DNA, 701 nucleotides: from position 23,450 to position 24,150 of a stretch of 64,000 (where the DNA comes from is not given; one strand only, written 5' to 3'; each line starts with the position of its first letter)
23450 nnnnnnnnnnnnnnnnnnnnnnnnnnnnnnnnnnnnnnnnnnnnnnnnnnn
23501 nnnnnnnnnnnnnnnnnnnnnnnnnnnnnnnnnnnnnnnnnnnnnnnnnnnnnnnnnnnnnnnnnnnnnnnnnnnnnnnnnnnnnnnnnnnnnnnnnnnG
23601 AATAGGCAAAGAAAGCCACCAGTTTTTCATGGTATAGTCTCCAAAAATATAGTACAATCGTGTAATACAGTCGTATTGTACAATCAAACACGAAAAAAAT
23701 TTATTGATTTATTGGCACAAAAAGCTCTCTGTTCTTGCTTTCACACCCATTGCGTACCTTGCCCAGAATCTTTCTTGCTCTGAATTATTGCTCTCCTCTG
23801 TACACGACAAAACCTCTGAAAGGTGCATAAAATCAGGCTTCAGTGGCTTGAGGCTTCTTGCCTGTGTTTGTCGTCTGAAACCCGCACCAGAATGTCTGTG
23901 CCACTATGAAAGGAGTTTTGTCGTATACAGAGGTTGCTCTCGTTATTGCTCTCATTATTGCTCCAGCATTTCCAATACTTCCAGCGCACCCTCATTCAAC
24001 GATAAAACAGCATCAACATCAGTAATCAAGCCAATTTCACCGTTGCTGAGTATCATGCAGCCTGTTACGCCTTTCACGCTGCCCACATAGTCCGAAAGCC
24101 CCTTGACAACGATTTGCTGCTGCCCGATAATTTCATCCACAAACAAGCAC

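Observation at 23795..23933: MITE-like 139 bp element with 19 bp terminal inverted repeats, and a truncated inverted second copy at 31442..31566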

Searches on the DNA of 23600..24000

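Call 17: search_rna_families(source=window, start=23600, end=24000, threshold=evalue, max_evalue=10)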
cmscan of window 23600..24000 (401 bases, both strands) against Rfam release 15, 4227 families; matches with E-value up to 10: 1.
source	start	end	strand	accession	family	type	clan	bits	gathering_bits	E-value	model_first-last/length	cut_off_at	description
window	23837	23881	-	RF01337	CRISPR-DR24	Gene; CRISPR;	-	17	35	1.3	1-30/30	no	CRISPR RNA direct repeat element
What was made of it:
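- On Known structured RNA family (Rfam) or CRISPR repeat: CRISPR-DR24 scores 17 bits against a threshold of 35, E 1.3 (call 17).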
